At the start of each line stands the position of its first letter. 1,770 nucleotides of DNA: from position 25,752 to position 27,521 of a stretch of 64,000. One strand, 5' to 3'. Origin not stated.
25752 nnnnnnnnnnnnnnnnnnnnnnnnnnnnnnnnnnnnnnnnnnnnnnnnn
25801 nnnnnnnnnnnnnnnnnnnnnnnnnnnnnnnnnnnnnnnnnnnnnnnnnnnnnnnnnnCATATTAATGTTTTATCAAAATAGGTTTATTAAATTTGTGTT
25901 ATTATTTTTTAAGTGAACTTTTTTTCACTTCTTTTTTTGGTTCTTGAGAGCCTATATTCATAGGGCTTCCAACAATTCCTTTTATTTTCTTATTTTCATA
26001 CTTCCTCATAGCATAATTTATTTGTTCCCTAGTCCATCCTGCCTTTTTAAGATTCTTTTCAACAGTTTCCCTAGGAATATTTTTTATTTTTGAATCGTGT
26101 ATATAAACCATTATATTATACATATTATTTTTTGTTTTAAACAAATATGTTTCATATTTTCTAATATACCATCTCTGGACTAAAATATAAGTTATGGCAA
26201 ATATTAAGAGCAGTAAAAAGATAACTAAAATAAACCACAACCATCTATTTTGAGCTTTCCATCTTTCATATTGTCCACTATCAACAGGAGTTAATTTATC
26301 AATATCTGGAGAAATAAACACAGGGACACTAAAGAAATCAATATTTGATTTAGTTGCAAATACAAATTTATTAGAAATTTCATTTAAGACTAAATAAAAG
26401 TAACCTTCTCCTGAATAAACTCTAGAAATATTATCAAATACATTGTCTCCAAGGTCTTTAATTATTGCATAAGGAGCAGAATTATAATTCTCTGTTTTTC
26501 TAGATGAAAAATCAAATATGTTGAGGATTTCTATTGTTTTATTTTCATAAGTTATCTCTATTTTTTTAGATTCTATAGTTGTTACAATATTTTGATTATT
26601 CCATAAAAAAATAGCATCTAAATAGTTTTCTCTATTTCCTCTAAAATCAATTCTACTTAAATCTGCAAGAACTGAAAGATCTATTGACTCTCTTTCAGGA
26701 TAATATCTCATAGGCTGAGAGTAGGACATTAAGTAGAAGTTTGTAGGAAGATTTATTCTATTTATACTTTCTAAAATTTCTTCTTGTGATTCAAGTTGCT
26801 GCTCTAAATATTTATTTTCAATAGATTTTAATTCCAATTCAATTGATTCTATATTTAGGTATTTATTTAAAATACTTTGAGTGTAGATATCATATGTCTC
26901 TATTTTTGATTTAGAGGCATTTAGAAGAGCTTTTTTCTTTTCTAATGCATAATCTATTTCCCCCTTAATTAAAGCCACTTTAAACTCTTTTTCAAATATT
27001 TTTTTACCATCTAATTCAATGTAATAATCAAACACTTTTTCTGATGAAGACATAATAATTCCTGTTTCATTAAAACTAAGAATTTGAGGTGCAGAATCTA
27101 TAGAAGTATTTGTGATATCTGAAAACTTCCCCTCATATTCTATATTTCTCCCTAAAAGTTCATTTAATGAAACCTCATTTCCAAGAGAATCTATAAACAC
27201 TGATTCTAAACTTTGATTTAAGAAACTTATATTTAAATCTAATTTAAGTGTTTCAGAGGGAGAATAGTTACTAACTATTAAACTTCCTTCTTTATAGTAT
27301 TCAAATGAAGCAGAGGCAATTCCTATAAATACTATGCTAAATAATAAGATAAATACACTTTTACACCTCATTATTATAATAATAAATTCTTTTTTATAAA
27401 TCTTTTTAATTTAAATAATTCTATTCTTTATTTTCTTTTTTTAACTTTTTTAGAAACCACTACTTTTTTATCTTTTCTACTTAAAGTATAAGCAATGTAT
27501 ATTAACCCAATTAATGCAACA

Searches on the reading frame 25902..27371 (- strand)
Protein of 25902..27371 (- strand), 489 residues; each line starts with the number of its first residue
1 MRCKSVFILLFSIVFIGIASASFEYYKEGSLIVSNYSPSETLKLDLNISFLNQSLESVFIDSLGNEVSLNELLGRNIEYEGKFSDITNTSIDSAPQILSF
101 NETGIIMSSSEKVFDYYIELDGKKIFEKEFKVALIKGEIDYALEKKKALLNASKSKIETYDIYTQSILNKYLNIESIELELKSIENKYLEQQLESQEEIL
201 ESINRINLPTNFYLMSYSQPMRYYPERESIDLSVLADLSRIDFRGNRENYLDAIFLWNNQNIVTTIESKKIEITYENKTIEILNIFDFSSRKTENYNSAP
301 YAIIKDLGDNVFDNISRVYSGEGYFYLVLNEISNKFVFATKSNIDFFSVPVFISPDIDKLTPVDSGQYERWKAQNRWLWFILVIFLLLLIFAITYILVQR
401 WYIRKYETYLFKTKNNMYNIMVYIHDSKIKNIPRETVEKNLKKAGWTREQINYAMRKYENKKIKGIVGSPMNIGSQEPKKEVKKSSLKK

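Call 3: search_protein_families(library=pfam, proteins=[window:25902-27371:-], max_evalue=0.01)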
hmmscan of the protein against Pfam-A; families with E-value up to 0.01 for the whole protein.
window:25902-27371:- (489 aa): 0 families

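Call 4: search_protein_families(library=ncbifam, proteins=[window:25902-27371:-], max_evalue=0.01)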
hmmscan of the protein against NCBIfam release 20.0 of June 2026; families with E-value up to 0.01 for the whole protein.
window:25902-27371:- (489 aa): 1 family
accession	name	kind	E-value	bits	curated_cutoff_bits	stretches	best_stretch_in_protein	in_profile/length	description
TIGR02872.1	spore_ytvI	equivalog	0.0089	15.5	198.15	0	377-445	58-129/341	sporulation integral membrane protein YtvI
